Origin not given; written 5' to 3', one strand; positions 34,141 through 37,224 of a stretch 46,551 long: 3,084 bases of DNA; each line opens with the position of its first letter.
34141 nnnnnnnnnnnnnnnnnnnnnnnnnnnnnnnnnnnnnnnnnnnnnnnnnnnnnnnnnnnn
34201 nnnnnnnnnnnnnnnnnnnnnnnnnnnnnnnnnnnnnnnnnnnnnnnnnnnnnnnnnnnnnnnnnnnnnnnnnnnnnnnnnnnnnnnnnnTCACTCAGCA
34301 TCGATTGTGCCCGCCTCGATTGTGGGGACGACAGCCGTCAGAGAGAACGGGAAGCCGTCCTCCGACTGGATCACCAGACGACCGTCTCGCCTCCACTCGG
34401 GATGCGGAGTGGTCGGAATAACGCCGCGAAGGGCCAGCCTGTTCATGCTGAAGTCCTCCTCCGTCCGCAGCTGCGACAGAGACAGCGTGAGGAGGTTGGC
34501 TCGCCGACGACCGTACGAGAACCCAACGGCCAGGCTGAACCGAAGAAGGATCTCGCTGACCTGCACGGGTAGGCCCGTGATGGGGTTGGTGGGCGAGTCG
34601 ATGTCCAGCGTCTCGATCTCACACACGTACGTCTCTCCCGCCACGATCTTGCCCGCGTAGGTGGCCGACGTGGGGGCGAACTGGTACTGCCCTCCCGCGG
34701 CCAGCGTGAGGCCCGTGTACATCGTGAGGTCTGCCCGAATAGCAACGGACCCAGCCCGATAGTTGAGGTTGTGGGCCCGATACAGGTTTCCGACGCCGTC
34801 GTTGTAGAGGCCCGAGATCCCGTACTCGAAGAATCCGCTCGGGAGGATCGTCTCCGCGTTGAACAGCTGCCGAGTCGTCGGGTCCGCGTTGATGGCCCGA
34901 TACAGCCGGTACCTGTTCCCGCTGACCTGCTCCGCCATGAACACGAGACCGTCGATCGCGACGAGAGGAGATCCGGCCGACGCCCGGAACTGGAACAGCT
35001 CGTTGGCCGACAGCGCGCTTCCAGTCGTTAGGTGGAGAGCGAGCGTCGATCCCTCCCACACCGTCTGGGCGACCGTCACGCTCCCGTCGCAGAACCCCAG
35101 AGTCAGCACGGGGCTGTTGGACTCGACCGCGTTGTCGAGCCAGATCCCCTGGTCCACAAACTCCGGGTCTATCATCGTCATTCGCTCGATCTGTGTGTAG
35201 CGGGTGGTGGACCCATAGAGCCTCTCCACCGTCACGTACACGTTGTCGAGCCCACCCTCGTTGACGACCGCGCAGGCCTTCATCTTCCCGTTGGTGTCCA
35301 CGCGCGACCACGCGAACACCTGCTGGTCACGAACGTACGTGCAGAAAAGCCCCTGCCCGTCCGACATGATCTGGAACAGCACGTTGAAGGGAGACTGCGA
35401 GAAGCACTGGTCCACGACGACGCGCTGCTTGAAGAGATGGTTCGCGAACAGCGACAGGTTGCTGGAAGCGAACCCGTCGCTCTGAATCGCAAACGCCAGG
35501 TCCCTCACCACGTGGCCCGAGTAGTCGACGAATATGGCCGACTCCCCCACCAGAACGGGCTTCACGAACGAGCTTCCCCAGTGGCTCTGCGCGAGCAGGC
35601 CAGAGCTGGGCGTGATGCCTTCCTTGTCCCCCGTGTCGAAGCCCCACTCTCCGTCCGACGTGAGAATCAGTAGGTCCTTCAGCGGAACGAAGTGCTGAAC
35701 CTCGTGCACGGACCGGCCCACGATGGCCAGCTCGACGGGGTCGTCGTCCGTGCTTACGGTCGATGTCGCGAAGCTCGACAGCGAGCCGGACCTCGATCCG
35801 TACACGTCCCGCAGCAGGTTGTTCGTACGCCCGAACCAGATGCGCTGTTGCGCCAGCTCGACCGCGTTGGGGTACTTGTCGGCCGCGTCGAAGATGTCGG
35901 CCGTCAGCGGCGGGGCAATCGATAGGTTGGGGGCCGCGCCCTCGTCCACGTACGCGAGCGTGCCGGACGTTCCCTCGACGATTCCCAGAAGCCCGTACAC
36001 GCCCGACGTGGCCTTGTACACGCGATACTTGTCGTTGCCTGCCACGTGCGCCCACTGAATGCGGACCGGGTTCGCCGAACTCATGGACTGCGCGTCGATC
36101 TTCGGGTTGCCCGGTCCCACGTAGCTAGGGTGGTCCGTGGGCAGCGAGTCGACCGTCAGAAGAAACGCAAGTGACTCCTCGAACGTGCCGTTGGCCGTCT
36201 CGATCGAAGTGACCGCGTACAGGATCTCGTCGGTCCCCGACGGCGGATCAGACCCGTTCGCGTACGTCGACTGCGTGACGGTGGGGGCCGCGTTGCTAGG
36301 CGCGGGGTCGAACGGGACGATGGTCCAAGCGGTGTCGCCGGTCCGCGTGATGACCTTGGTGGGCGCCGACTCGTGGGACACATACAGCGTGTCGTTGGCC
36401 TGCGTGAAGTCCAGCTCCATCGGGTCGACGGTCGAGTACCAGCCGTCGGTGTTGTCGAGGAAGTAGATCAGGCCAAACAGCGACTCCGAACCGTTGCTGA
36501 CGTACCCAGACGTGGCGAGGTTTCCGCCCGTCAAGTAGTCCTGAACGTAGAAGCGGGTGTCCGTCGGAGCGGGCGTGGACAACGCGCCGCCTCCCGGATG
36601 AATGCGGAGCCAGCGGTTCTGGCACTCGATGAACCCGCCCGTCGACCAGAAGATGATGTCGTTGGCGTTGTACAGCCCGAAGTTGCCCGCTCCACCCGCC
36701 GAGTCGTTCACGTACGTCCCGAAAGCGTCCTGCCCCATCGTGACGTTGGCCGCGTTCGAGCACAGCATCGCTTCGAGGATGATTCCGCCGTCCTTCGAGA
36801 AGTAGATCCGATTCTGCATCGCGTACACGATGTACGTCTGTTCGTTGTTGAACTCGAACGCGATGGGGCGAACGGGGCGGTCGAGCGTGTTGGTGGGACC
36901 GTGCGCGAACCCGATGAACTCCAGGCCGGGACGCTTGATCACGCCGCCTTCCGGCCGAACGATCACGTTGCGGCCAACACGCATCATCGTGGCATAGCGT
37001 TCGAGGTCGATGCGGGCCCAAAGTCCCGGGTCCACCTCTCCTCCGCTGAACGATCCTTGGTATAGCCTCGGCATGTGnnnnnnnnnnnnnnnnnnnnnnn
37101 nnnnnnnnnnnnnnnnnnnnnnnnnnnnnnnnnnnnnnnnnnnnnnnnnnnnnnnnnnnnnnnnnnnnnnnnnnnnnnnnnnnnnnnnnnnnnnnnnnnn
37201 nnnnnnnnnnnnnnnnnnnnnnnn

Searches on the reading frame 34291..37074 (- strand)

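Call 12: search_protein_families(library=pfam, proteins=[window:34291-37074:-], max_evalue=0.01)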
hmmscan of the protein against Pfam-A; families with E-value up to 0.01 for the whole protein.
window:34291-37074:- (927 aa): 1 family
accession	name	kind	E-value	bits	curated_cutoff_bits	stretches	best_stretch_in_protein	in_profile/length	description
PF25675.1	Phage_nozzle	-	0.0076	14.9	27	0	427-520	369-465/794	Bacteriophage nozzle protein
